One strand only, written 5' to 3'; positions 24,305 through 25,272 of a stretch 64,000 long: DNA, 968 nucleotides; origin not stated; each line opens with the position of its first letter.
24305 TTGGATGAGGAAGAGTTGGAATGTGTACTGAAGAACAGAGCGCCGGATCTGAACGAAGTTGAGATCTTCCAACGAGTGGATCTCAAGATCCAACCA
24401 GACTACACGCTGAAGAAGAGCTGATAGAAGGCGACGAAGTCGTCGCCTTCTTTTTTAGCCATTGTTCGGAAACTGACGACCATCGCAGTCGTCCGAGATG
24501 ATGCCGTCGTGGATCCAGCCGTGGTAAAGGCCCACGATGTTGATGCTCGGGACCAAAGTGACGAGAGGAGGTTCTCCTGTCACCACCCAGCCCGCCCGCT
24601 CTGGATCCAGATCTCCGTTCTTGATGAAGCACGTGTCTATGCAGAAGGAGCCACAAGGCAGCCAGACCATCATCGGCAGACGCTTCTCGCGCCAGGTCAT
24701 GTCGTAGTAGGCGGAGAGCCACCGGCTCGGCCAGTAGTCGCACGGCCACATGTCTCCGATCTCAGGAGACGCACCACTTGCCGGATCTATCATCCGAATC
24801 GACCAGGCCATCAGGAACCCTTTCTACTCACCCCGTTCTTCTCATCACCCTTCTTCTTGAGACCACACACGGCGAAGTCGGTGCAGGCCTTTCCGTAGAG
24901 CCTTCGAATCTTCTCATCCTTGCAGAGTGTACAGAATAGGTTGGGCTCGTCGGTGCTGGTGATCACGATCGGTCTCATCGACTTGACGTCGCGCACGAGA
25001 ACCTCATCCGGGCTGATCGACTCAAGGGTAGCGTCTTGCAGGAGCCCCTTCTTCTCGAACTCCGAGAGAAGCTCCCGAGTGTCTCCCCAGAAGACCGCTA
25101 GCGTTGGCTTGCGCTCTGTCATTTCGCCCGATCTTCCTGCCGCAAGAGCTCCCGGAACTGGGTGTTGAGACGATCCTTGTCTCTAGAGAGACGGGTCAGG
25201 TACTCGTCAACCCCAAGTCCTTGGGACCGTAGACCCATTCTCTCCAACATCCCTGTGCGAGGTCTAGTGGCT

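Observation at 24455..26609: SNF2-family helicase plus two small unknown genes at the distal end of the late/lysis operon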

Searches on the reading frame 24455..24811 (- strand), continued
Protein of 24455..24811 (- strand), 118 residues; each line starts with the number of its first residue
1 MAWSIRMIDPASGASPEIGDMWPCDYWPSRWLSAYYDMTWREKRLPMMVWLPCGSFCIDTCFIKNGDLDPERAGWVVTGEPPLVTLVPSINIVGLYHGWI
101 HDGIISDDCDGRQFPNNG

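Call 116: find_related_loci(query=A7, collection=viral_contigs, flank=7000)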
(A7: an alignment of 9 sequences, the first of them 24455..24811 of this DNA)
Query A7 (118 aa) in viral_contigs; peptide patterns used: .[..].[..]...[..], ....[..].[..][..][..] (x = any residue, [..] = any of these).
75 stretches matched a pattern; 43 encode a relative of the query (tblastn E <= 1e-3); 43 distinct loci.
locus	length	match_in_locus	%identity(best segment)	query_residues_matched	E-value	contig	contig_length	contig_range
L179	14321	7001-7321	52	18-116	3e-28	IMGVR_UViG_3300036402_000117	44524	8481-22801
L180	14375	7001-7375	43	1-114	1e-26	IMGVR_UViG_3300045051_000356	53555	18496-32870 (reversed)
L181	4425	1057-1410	43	1-118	1e-25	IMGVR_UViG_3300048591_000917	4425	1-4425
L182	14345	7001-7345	45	1-115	1e-25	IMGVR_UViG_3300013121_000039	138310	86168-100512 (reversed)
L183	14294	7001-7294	45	11-114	7e-25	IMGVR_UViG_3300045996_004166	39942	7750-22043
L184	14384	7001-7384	42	1-114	2e-24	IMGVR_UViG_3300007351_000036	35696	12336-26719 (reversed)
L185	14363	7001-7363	46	1-114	2e-24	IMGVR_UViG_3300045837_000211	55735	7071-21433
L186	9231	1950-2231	47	21-117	9e-23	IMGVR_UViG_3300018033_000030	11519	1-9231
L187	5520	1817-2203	41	1-114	2e-22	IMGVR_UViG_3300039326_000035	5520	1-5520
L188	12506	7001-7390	42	1-114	3e-22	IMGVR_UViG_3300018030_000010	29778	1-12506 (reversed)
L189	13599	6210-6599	42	1-114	3e-22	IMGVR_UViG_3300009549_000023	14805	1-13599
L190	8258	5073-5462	42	1-114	3e-22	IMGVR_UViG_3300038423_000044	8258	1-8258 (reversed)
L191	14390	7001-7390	42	1-114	3e-22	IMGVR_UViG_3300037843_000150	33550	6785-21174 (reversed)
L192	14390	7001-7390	42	1-114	3e-22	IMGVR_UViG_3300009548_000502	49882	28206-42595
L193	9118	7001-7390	42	1-114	3e-22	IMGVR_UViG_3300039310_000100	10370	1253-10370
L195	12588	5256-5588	44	11-118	6e-21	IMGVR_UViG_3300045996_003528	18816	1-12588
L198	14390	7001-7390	37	1-114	2e-19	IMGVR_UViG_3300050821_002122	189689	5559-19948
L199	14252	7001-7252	48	32-118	2e-19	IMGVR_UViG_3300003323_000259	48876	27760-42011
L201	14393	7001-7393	36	1-118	9e-19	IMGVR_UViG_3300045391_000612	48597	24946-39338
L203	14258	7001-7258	44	26-114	5e-17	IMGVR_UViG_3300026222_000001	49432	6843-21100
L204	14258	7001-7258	44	26-114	5e-17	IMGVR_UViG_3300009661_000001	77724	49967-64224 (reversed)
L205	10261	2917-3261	40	2-115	9e-17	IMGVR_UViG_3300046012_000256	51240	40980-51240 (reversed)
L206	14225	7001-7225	43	31-112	2e-16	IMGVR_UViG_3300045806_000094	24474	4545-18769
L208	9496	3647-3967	38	19-114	4e-15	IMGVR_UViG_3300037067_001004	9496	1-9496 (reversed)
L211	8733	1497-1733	40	31-116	4e-13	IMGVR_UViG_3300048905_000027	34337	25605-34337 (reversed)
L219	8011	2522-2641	48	74-107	5e-8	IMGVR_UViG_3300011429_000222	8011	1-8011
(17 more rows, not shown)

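Call 119: search_protein_families(library=phrogs, proteins=[L179:7297-9093:+, L184:5310-7004:+, L195:3604-5208:+, L199:8340-12938:+, L203:8205-9416:+, L205:3261-5348:+, L206:2430-6818:+, L208:1642-3612:+, L211:2902-4878:+, L219:2637-4178:+], max_evalue=0.0001)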
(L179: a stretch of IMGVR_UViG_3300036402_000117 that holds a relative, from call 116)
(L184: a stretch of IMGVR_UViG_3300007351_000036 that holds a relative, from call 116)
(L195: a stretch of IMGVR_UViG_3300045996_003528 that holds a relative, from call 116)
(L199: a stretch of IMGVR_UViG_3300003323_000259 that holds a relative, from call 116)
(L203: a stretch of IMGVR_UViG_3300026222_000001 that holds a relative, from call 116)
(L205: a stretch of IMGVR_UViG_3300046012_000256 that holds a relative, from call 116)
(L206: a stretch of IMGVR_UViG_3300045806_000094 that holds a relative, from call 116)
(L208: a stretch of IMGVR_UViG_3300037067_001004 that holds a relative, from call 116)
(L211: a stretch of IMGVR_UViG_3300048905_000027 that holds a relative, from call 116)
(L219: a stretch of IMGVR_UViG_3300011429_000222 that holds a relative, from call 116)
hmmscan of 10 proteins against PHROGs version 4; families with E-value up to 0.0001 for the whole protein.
L179:7297-9093:+ (598 aa): 7 families
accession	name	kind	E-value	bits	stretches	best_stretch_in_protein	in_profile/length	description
phrog_9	-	head and packaging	8.8e-173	578.2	1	14-591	163-676/812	terminase large subunit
phrog_2699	-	head and packaging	7.7e-89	298.7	1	279-586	3-301/315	terminase large subunit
phrog_4914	-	head and packaging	3.1e-42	145.6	1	18-230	5-212/213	terminase large subunit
phrog_7331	-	head and packaging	2.8e-29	102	1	488-584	2-98/113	terminase large subunit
phrog_10517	-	head and packaging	9e-27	95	1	23-179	36-179/207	terminase large subunit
phrog_7622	-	head and packaging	7.5e-10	39.8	1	122-257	74-210/224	terminase large subunit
phrog_37124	-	unknown function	6.8e-07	30.2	1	390-506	2-122/143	-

L184:5310-7004:+ (564 aa): 1 family
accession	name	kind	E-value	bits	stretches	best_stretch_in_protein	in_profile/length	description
phrog_10963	-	head and packaging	1.1e-84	286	1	12-536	19-498/503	portal protein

L195:3604-5208:+ (534 aa): 1 family
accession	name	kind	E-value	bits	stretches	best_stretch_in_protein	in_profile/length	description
phrog_6564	-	other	2.3e-68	230.6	1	334-533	9-202/204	methyltransferase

L199:8340-12938:+ (1532 aa): 3 families
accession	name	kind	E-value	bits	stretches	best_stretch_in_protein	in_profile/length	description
phrog_21391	-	DNA, RNA and nucleotide metabolism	7.6e-120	402.3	3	543-925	891-1300/2021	DNA helicase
phrog_62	-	DNA, RNA and nucleotide metabolism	9.2e-90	302.9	1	4-1530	284-1598/1881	DNA helicase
phrog_16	-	DNA, RNA and nucleotide metabolism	2.3e-09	37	0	539-725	267-420/986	DNA helicase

L203:8205-9416:+ (403 aa): 1 family
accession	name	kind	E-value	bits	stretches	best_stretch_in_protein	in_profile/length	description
phrog_6361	-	unknown function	1.2e-10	42.5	1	191-277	66-141/203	-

L205:3261-5348:+ (695 aa): 3 families
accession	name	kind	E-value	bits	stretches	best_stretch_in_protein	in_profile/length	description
phrog_3895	-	moron, auxiliary metabolic gene and host takeover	6.1e-17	63.3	1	599-686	245-338/340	ADP-ribosyltransferase exoenzyme toxin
phrog_755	-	DNA, RNA and nucleotide metabolism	1e-12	48.9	1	59-195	6-149/156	RNA ligase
phrog_595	-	head and packaging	4e-06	27.4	1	530-666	353-498/513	head maturation protease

L206:2430-6818:+ (1462 aa): 12 families
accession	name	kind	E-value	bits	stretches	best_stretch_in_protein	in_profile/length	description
phrog_37402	-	unknown function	2.9e-30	105.2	1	592-736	1092-1241/2639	-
phrog_30335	-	unknown function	4.9e-28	97.8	1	598-736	757-894/2900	-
phrog_4660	-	head and packaging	6.6e-27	95.2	1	616-735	639-754/765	minor head protein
phrog_10089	-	moron, auxiliary metabolic gene and host takeover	1.5e-26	92.6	1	597-736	883-1024/4647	DarB-like antirestriction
phrog_938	-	lysis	2.8e-26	92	1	598-734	1496-1636/2185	endolysin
phrog_4272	-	unknown function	1.1e-23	84.6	1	595-734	118-255/764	-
phrog_20705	-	head and packaging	2.8e-22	79.8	1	598-736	17-156/690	virion structural protein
phrog_5143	-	unknown function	6.1e-22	77.6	1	597-737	710-852/2204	-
phrog_29900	-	unknown function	4.1e-17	62.3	1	589-737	755-905/1028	-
phrog_33607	-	unknown function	6.1e-14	52.9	1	620-730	117-224/287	-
phrog_24083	-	unknown function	2.8e-12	46.6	1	325-490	116-286/1233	-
phrog_20105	-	unknown function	8.1e-09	36.5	1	1133-1218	76-161/251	-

L208:1642-3612:+ (656 aa): 1 family
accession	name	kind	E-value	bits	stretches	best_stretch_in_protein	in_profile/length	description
phrog_156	-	head and packaging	1.7e-23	83.9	2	425-654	364-611/681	portal protein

L211:2902-4878:+ (658 aa): 1 family
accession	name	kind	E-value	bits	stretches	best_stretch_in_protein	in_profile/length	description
phrog_1876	-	unknown function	3e-43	148.4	1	491-650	7-164/172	-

L219:2637-4178:+ (513 aa): 7 families
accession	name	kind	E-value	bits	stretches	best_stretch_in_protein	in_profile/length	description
phrog_38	-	head and packaging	4.8e-84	284.4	1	35-476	271-706/760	terminase large subunit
phrog_4758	-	head and packaging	7.4e-47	160.7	1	25-246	16-239/243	terminase large subunit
phrog_979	-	head and packaging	1.6e-39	137.1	1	298-498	414-627/642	terminase large subunit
phrog_12171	-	head and packaging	1.7e-22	80.6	1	377-478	1-100/110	terminase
phrog_30251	-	head and packaging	2e-19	70.3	1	72-229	57-223/799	terminase large subunit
phrog_5573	-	head and packaging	5.6e-18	66.3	1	229-471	6-232/250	terminase large subunit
phrog_9453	-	head and packaging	2.1e-12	48.1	1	296-477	12-214/233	terminase large subunit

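Call 122: search_protein_families(library=pfam, proteins=[L199:8340-12938:+, L206:2430-6818:+, L205:3261-5348:+, L198:11304-14390:+], max_evalue=0.0001)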
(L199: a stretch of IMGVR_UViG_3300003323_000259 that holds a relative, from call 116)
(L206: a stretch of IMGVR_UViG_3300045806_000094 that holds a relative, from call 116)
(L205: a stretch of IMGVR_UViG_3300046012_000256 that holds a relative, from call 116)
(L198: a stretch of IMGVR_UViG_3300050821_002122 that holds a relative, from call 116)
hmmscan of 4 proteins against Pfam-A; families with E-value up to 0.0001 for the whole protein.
L199:8340-12938:+ (1532 aa): 1 family
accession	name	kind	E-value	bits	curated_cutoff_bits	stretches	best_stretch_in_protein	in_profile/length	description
PF00176.29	SNF2-rel_dom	-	1e-18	67.9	24.9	1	570-839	27-276/290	SNF2-related domain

L206:2430-6818:+ (1462 aa): 3 families
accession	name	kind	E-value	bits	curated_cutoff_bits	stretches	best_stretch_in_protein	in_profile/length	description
PF18823.6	InPase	-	3.9e-42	143.7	26.8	1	602-734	2-134/135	Inorganic Pyrophosphatase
PF06414.18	Zeta_toxin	-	2.4e-20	73.2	22.3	1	355-492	8-159/199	Zeta toxin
PF13671.12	AAA_33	-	1.9e-08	35.1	27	1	366-478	3-118/143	AAA domain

L205:3261-5348:+ (695 aa): 2 families
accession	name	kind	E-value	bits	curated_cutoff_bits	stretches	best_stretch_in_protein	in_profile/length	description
PF03496.20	ADPrib_exo_Tox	-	7.1e-19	68.4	23.4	1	520-669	4-179/196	ADP-ribosyltransferase exoenzyme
PF23474.1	Acb1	-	1.2e-18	67.6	27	1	61-198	2-141/144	Anti-CBASS protein Acb1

L198:11304-14390:+ (1029 aa): 2 families
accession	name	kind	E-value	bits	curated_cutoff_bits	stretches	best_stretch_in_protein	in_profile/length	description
PF00176.29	SNF2-rel_dom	-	4.5e-18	65.8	24.9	1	561-833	27-279/290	SNF2-related domain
PF00271.37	Helicase_C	-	1.8e-07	31.8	23.5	1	910-1007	10-108/110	Helicase conserved C-terminal domain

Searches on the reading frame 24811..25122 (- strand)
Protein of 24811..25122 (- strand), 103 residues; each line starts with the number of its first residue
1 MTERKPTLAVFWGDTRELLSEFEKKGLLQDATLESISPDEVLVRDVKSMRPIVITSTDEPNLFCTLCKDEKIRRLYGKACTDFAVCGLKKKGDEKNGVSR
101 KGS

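Call 4: search_protein_families(library=pfam, proteins=[window:24811-25122:-], max_evalue=0.1)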
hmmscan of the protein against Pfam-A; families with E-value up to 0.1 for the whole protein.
window:24811-25122:- (103 aa): 0 families

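Call 5: search_protein_families(library=phrogs, proteins=[window:24811-25122:-], max_evalue=0.01)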
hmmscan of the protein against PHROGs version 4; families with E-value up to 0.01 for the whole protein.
window:24811-25122:- (103 aa): 0 families

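Call 55: find_homologous_proteins(query=window:24811-25122:-, max_evalue=0.001)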
Query window:24811-25122:- (103 aa): 3 proteins with E <= 0.001 among 3 candidates.
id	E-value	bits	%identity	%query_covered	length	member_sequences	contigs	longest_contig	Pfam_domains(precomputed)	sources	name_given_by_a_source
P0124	5.1e-62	224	100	100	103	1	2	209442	-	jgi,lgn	jgi:hypothetical protein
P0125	4.0e-46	173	81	100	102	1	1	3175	-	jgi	jgi:hypothetical protein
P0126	1.8e-26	110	63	83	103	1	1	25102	-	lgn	-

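Call 65: search_dna_similar(query=window:24811-25122:-, collection=phages, mode=protein, max_evalue=0.1, max_rows=20)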
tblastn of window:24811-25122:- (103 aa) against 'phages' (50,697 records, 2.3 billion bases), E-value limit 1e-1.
No match.

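Call 81: predict_structure(alignment_id=A6)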
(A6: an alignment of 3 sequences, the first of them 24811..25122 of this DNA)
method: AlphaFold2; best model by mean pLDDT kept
length: 103 residues; sequences in the alignment: 3
mean_pLDDT: 64.5   pTM: 0.53
mean pLDDT of the five models: 64.5, 63.3, 59.1, 58.0, 56.5
residues with pLDDT >= 90: 0; 70-90: 48; 50-70: 34; < 50: 21
segments of 3 or more residues with pLDDT < 50: 1-3, 87-94, 96-103
pLDDT, mean of each block of 10 residues (from residue 1): 57 57 73 77 80 71 72 72 50 44 37
secondary structure, 60 per line:
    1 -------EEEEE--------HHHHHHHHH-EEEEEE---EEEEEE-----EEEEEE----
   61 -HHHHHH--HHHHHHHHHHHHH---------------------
elements in order: E8-12 H21-29 E31-36 E40-45 E51-56 H62-67 H70-82

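Call 89: search_protein_families(library=padloc, proteins=[window:24811-25122:-], max_evalue=0.01)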
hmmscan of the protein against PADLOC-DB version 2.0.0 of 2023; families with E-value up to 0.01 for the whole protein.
window:24811-25122:- (103 aa): 0 families

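Call 90: search_protein_families(library=ncbifam, proteins=[window:24811-25122:-], max_evalue=0.01)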
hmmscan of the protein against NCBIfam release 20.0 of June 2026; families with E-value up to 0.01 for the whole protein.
window:24811-25122:- (103 aa): 1 family
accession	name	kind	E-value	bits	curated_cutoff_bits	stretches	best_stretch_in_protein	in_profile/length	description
TIGR03906.1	quino_hemo_SAM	equivalog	0.0041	15.8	453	1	14-74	59-118/467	quinohemoprotein amine dehydrogenase maturation protein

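Call 92: fold_search(model_id=the predicted structure, library=pdb)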
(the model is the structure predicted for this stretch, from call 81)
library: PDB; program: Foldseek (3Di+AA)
matches with E <= 10: 1166; with E <= 0.001: 0
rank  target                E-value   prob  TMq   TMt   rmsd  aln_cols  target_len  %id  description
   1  5uhj_B                7.5e-02  0.57  0.28  0.25   5.0        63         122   21  The crystal structure of a natural product biosynthetic enzyme from Streptomyces sp. CB03234 (released 2017-01-25)
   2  5umq_B                1.0e-01  0.57  0.29  0.24   4.5        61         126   20  Crystal structure of TnmS1, an antibiotic binding protein from Streptomyces sp. CB03234 (released 2018-07-04)
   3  5uhj_A                1.3e-01  0.44  0.28  0.24   5.0        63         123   21  The crystal structure of a natural product biosynthetic enzyme from Streptomyces sp. CB03234 (released 2017-01-25)
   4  5umq_A                1.4e-01  0.44  0.28  0.24   5.0        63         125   21  Crystal structure of TnmS1, an antibiotic binding protein from Streptomyces sp. CB03234 (released 2018-07-04)
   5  8oef                  1.9e-01  0.18  0.26  0.06  12.4        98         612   15  Structure of human terminal uridylyltransferase 7 (hTUT7/ZCCHC6) (released 2024-07-24)
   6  9cuc_C                1.9e-01  0.16  0.26  0.18  13.6        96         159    7  Human STING G230A/R293Q variant bound to THIQi (released 2025-06-18)
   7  6g4s_u                2.2e-01  0.21  0.24  0.06   5.0        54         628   20  Cryo-EM structure of a late human pre-40S ribosomal subunit - State B (released 2018-06-06)
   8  5vb0_C                2.5e-01  0.84  0.36  0.27   4.6        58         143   12  Crystal structure of fosfomycin resistance protein FosA3 (released 2017-08-30)
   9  3ce6_D                2.5e-01  0.54  0.28  0.07   3.5        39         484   20  Crystal structure of Mycobacterium tuberculosis S-adenosyl-L-homocysteine hydrolase in ternary complex with NAD and ad (released 2008-09-16)
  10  3dhy_A                2.5e-01  0.54  0.27  0.07   3.0        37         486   22  Crystal Structures of Mycobacterium tuberculosis S-Adenosyl-L-Homocysteine Hydrolase in Ternary Complex with Substrate (released 2008-09-09)
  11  3dhy_B                2.6e-01  0.57  0.26  0.06   2.2        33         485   21  Crystal Structures of Mycobacterium tuberculosis S-Adenosyl-L-Homocysteine Hydrolase in Ternary Complex with Substrate (released 2008-09-09)
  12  4r2x_A                2.6e-01  0.30  0.27  0.14   4.5        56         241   23  Unique conformation of uridine and asymmetry of the hexameric molecule revealed in the high-resolution structures of S (released 2014-12-10)
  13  4r2w_A                2.6e-01  0.28  0.26  0.13   4.5        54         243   22  X-ray structure of uridine phosphorylase from Shewanella oneidensis MR-1 in complex with uridine at 1.6 A resolution (released 2014-12-10)
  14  4ir0_A                2.8e-01  0.75  0.33  0.24   4.5        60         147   12  Crystal Structure of Metallothiol Transferase FosB 2 from Bacillus anthracis str. Ames (released 2013-01-23)
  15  6g18_u                2.8e-01  0.28  0.27  0.06   4.7        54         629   20  Cryo-EM structure of a late human pre-40S ribosomal subunit - State C (released 2018-06-06)
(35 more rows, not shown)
